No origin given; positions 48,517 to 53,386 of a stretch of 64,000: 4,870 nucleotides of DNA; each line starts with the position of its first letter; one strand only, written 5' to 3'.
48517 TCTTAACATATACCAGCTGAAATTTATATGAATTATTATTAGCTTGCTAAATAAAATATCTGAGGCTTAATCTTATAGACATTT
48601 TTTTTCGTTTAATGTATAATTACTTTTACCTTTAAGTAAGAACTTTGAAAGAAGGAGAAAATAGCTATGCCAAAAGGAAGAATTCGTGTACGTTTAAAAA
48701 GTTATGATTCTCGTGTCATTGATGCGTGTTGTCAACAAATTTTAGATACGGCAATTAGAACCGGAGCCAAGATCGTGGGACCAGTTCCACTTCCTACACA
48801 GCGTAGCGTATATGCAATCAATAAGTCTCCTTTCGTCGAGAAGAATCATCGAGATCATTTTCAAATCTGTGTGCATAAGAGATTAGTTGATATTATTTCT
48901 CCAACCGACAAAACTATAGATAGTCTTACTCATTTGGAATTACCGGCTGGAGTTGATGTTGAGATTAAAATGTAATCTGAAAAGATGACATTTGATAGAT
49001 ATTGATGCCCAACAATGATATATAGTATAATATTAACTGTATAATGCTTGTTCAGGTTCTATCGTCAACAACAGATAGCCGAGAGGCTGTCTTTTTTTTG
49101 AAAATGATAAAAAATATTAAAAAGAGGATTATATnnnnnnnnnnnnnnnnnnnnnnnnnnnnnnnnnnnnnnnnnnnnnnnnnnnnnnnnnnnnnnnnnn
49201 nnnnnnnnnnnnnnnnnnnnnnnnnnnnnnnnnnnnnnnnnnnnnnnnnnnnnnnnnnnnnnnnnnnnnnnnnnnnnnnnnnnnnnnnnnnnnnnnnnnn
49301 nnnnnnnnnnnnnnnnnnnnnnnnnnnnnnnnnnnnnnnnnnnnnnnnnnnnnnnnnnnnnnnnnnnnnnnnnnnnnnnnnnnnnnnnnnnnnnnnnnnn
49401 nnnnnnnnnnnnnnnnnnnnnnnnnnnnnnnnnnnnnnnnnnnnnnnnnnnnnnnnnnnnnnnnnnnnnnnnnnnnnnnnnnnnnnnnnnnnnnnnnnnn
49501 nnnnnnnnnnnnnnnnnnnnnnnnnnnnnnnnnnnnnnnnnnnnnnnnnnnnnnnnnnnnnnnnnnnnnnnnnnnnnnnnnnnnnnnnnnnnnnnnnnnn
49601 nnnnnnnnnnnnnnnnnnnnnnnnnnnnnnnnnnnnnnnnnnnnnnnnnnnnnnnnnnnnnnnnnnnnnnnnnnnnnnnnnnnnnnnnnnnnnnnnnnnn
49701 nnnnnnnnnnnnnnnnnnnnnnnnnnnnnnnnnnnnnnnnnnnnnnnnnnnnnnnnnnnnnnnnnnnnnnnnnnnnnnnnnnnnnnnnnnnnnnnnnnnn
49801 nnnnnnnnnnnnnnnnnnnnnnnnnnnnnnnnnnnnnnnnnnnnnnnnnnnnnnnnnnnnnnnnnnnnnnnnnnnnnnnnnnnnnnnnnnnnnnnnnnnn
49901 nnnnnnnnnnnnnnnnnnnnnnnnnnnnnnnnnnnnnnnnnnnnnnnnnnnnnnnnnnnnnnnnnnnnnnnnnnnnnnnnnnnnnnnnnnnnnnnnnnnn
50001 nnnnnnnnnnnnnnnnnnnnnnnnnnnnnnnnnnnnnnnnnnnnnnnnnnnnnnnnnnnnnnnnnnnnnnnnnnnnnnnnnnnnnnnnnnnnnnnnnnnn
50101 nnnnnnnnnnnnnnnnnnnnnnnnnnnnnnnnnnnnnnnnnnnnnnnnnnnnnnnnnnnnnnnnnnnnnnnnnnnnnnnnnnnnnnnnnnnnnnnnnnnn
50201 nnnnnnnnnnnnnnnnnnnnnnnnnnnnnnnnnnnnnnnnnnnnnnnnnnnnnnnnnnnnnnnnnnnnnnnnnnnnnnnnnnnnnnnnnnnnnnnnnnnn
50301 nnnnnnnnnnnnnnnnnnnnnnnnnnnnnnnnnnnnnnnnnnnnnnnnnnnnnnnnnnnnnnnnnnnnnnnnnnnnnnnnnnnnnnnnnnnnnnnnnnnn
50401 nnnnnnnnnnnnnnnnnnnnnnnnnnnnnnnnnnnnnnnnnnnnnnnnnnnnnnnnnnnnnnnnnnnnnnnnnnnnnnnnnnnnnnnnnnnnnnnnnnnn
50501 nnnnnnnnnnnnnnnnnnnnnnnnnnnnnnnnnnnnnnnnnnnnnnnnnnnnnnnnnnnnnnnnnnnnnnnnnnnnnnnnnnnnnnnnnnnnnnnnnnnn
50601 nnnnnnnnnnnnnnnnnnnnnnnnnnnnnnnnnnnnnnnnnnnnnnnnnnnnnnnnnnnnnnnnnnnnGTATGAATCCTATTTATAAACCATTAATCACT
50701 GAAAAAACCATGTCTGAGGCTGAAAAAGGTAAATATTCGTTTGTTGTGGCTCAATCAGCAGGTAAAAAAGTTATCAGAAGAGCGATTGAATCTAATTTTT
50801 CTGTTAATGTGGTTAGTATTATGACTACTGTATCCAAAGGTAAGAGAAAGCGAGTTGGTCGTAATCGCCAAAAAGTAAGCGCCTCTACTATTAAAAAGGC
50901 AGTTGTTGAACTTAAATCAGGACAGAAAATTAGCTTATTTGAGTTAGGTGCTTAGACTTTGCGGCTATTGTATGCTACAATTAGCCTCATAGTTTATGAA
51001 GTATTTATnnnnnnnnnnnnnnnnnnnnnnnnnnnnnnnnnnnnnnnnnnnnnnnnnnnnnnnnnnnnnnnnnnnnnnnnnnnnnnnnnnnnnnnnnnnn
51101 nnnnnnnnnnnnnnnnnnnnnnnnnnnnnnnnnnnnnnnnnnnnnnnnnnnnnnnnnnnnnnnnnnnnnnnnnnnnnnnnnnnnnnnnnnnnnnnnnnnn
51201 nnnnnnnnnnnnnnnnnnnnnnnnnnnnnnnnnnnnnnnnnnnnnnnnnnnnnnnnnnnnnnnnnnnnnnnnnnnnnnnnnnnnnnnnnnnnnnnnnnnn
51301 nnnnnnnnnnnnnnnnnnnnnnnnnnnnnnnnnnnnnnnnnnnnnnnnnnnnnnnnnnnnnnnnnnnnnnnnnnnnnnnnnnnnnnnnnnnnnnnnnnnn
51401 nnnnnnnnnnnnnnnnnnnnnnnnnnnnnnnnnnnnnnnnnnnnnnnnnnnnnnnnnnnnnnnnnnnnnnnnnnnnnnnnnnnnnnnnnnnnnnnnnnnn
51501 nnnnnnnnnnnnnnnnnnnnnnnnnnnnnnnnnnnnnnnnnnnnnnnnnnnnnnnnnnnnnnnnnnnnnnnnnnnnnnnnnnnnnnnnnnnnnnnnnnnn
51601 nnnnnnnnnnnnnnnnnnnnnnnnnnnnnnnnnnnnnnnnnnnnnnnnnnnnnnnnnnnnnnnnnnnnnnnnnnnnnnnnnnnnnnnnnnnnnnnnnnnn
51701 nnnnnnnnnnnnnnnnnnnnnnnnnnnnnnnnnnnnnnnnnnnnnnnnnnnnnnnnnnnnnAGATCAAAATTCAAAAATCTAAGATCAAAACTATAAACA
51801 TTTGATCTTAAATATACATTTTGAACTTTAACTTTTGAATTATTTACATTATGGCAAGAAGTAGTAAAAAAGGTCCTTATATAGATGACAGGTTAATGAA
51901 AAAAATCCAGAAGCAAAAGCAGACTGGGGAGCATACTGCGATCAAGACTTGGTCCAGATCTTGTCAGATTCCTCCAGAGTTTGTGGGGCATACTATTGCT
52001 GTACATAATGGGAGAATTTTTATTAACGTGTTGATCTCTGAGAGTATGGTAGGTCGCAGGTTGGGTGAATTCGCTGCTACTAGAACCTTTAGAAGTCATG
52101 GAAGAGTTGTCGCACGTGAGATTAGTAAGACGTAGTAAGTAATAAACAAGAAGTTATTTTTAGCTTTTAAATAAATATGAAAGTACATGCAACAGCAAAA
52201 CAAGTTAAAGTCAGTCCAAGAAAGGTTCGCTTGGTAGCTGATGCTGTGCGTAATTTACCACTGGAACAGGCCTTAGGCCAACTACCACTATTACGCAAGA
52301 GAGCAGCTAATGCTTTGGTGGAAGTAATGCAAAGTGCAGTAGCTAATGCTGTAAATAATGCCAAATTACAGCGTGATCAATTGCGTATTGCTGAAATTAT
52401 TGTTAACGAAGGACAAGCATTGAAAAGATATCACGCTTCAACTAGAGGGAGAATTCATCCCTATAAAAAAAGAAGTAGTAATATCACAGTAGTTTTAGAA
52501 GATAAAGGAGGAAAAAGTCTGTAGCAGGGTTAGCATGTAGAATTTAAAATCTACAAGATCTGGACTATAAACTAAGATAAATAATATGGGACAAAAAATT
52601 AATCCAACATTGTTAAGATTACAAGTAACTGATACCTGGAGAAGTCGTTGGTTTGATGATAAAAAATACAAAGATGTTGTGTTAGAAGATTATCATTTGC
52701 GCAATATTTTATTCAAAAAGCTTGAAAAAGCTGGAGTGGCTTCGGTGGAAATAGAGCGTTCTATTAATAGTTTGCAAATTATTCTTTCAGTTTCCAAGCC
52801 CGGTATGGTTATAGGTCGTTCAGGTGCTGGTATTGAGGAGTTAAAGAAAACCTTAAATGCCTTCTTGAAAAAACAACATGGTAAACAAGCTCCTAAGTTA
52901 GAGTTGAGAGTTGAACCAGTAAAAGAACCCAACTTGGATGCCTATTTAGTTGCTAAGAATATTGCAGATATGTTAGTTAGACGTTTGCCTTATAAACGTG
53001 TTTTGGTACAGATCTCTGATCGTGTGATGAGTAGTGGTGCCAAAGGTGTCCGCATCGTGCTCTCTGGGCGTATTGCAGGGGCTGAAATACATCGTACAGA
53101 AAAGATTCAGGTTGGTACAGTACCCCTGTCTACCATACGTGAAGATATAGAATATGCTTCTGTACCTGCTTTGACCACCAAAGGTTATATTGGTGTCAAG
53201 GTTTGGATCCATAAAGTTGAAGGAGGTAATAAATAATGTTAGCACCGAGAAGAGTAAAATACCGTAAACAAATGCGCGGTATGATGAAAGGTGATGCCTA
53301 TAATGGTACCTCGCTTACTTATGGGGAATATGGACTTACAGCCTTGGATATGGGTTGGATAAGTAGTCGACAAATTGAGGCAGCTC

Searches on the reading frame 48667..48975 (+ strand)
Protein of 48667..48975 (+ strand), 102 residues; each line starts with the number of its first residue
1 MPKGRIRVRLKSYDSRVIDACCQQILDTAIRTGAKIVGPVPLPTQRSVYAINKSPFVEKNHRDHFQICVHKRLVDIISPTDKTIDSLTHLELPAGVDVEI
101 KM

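Call 24: search_protein_families(library=pfam, proteins=[window:48667-48975:+], max_evalue=0.001)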
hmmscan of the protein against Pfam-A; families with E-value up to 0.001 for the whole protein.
window:48667-48975:+ (102 aa): 1 family
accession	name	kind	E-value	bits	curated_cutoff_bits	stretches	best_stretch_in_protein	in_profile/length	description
PF00338.27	Ribosomal_S10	-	8.6e-32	109.8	21.2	1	7-101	1-98/98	Ribosomal protein S10p/S20e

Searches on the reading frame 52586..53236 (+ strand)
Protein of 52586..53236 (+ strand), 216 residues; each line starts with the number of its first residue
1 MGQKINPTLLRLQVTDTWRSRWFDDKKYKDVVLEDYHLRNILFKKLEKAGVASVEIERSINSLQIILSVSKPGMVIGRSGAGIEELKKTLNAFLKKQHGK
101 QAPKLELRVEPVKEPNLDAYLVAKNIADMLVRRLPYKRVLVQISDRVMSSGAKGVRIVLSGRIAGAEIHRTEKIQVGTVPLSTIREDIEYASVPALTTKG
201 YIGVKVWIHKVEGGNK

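Call 70: search_protein_families(library=pfam, proteins=[window:52586-53236:+], max_evalue=0.0001)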
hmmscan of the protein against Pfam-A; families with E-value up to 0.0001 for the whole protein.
window:52586-53236:+ (216 aa): 2 families
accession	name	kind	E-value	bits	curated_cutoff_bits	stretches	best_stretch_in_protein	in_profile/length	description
PF00189.25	Ribosomal_S3_C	-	8.1e-27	94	34.1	1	126-208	1-83/83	Ribosomal protein S3, C-terminal domain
PF07650.23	KH_2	-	4.8e-14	52.4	22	1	38-116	2-77/78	KH domain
